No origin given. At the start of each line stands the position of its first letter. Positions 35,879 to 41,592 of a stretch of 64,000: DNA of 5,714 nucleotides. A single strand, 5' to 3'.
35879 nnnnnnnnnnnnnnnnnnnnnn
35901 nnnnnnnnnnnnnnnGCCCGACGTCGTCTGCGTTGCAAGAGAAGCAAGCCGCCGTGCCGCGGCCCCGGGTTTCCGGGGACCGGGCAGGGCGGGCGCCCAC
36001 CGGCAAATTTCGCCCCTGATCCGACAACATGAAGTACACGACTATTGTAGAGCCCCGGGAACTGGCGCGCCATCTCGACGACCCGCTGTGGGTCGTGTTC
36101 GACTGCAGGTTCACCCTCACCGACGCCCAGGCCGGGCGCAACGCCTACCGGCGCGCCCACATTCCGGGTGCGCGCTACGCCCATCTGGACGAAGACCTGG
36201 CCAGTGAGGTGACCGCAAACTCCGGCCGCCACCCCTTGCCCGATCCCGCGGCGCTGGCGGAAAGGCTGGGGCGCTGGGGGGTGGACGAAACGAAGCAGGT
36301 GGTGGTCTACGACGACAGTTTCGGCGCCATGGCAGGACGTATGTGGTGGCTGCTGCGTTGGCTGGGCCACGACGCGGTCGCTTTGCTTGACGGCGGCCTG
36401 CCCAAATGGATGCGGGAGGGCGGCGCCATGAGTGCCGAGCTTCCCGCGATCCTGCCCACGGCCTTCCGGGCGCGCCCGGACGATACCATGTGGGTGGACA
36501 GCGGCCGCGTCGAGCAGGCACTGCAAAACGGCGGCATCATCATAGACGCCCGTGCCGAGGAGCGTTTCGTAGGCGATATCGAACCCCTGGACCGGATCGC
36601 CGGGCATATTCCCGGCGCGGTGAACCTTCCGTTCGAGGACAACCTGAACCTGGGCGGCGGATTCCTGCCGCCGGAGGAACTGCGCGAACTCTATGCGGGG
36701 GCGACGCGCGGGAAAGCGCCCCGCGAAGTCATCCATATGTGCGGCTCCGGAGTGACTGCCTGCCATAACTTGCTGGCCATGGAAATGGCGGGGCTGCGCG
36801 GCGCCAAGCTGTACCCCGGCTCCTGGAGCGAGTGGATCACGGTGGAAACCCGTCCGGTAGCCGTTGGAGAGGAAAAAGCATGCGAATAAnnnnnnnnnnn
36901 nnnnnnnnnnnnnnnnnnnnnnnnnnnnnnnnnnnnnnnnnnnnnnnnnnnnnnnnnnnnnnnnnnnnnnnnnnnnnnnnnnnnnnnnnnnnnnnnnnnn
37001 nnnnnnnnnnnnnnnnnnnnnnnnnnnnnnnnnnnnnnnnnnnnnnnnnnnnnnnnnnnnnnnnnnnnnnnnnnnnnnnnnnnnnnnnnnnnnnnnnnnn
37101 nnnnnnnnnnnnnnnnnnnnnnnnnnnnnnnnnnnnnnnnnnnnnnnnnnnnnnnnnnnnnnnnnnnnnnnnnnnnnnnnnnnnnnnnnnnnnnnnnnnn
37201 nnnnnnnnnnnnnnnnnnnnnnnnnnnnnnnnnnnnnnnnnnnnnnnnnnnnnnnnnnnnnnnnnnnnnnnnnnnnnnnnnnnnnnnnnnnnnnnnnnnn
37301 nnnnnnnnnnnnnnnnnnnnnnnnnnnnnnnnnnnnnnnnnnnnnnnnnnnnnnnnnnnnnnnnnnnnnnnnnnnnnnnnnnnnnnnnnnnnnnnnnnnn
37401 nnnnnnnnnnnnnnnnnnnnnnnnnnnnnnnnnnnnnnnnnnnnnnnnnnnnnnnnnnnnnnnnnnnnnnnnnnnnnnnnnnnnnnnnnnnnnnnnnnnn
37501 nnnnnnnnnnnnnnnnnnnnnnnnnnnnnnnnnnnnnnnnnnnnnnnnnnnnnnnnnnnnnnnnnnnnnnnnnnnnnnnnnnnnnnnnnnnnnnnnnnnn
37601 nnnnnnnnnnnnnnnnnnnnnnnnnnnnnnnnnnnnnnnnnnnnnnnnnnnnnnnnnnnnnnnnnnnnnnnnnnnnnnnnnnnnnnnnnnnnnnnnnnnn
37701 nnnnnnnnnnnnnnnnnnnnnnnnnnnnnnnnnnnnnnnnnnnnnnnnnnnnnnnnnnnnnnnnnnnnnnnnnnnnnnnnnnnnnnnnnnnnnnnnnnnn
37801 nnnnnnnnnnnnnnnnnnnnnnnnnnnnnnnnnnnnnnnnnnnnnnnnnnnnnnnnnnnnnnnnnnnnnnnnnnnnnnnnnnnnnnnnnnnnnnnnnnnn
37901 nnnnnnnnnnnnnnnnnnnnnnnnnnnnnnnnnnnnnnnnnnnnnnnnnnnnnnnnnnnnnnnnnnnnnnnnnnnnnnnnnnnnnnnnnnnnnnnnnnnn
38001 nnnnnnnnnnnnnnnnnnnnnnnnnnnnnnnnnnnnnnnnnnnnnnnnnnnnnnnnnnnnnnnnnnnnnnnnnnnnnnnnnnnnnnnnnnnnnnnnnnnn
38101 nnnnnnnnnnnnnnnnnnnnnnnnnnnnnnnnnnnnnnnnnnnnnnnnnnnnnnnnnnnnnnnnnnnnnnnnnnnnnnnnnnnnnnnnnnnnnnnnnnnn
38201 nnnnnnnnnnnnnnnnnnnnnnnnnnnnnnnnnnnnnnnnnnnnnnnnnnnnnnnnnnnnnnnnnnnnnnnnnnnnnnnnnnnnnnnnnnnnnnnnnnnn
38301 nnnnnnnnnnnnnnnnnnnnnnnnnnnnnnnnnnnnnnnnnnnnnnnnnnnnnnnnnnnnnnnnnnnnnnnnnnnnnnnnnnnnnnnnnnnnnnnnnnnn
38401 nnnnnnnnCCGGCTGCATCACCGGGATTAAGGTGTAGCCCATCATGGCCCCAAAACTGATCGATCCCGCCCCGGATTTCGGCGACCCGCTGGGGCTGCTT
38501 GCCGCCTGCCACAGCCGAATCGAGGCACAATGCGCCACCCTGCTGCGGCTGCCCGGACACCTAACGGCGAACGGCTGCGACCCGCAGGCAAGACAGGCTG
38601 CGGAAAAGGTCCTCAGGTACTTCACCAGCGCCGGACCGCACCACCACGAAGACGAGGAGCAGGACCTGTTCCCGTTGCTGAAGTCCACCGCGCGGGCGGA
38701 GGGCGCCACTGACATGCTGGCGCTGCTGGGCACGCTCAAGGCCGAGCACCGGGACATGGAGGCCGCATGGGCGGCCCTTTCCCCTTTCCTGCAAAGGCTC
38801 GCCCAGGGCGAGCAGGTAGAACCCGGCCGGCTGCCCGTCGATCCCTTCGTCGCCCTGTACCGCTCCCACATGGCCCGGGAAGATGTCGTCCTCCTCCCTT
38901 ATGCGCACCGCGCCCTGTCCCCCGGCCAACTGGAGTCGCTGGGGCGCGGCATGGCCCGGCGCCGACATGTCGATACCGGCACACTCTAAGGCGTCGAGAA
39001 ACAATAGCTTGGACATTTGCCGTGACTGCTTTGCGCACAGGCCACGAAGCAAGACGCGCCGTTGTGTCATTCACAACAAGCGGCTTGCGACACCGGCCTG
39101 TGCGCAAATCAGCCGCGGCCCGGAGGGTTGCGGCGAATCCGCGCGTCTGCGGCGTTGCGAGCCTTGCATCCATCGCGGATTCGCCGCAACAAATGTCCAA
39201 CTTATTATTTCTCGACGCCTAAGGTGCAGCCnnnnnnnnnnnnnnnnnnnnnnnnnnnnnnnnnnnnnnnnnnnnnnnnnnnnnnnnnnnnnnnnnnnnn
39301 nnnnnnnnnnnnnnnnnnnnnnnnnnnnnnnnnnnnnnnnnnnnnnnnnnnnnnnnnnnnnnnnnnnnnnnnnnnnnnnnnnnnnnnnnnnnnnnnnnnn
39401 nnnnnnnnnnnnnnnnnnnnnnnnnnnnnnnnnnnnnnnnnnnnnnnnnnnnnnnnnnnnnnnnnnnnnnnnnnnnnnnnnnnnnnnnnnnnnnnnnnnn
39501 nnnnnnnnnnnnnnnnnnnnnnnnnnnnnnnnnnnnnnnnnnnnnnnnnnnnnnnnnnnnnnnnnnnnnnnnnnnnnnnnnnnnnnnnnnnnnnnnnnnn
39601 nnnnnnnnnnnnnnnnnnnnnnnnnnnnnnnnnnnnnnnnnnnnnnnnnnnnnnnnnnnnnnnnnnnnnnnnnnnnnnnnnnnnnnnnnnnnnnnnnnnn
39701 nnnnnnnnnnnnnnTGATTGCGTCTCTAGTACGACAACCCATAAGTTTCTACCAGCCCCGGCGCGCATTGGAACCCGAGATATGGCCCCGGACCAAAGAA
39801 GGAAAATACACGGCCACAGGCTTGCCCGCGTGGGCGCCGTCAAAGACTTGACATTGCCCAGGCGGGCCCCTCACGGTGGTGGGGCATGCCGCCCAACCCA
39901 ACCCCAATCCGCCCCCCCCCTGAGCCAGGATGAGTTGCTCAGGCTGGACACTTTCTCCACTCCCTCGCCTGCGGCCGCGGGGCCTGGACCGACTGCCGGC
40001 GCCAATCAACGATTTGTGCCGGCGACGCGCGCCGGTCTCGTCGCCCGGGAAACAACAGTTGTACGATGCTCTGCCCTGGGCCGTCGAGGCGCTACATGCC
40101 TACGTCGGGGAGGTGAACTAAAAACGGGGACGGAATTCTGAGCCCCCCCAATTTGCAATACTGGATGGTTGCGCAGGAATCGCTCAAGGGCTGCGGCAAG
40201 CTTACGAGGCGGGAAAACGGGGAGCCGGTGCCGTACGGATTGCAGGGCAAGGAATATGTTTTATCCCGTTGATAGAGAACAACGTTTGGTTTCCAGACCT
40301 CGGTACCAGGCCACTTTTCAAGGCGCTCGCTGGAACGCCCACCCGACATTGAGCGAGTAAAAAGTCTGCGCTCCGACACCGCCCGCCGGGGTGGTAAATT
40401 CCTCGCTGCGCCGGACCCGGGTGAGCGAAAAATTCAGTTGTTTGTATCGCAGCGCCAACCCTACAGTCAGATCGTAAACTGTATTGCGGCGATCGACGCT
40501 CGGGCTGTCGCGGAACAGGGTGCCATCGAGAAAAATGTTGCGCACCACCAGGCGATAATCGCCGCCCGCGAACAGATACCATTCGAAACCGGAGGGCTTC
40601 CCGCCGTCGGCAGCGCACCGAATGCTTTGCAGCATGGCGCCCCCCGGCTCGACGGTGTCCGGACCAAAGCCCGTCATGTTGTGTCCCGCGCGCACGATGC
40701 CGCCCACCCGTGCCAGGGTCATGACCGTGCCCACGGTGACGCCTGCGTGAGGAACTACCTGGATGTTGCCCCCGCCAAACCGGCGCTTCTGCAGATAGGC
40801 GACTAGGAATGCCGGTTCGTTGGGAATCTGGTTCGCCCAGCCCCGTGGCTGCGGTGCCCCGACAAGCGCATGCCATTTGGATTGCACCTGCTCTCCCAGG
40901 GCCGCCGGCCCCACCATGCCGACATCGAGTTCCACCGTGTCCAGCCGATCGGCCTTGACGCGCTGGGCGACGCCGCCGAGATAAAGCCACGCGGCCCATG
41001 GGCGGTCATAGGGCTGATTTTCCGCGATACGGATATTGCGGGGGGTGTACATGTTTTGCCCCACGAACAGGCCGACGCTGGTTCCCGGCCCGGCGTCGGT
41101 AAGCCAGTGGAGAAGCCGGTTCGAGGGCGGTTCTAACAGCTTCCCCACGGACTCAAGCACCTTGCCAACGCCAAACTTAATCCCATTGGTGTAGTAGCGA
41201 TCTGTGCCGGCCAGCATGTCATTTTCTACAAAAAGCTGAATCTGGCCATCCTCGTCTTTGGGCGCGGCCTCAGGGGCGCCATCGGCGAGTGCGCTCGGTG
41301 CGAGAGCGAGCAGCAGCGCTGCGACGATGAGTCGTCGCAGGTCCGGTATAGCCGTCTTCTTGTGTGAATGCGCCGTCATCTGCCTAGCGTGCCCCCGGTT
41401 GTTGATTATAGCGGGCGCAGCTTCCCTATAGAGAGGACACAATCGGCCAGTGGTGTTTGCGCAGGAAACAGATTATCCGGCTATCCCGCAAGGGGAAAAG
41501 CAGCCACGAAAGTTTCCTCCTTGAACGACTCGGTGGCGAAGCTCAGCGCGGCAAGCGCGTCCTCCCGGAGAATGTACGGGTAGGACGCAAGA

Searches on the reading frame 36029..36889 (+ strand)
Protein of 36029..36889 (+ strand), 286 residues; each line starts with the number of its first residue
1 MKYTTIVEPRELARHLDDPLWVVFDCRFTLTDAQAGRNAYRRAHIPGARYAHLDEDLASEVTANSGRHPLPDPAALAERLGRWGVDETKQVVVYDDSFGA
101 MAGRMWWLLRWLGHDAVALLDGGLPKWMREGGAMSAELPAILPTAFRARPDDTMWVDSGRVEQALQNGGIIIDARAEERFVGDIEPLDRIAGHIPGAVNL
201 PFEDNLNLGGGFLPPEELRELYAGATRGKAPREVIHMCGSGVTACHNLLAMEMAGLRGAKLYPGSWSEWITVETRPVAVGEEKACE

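Call 75: search_protein_families(library=pfam, proteins=[window:36029-36889:+], max_evalue=0.0001)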
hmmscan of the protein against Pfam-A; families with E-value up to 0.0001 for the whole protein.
window:36029-36889:+ (286 aa): 1 family
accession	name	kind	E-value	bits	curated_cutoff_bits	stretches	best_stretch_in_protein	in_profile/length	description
PF00581.25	Rhodanese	-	1.7e-28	99.5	22.2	2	9-129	2-101/102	Rhodanese-like domain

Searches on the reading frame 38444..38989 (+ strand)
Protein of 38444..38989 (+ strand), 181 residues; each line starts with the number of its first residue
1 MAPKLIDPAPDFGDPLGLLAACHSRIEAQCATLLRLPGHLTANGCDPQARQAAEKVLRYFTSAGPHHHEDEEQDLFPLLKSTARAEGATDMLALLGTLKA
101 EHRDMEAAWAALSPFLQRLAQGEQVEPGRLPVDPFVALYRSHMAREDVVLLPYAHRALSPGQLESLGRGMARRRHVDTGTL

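Call 75: search_protein_families(library=pfam, proteins=[window:38444-38989:+], max_evalue=0.0001)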
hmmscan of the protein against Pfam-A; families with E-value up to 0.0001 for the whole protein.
window:38444-38989:+ (181 aa): 1 family
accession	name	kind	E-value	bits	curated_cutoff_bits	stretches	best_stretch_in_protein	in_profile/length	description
PF01814.28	Hemerythrin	-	1.3e-16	61.7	25.3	1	15-154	2-127/127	Hemerythrin HHE cation binding domain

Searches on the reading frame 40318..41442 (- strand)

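Call 75: search_protein_families(library=pfam, proteins=[window:40318-41442:-], max_evalue=0.0001)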
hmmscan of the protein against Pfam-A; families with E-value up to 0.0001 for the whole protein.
window:40318-41442:- (374 aa): 1 family
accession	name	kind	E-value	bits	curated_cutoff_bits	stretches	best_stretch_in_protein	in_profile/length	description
PF09982.15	LpxR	-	7.2e-82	275.3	26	1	43-369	5-322/323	Outer membrane protein LpxR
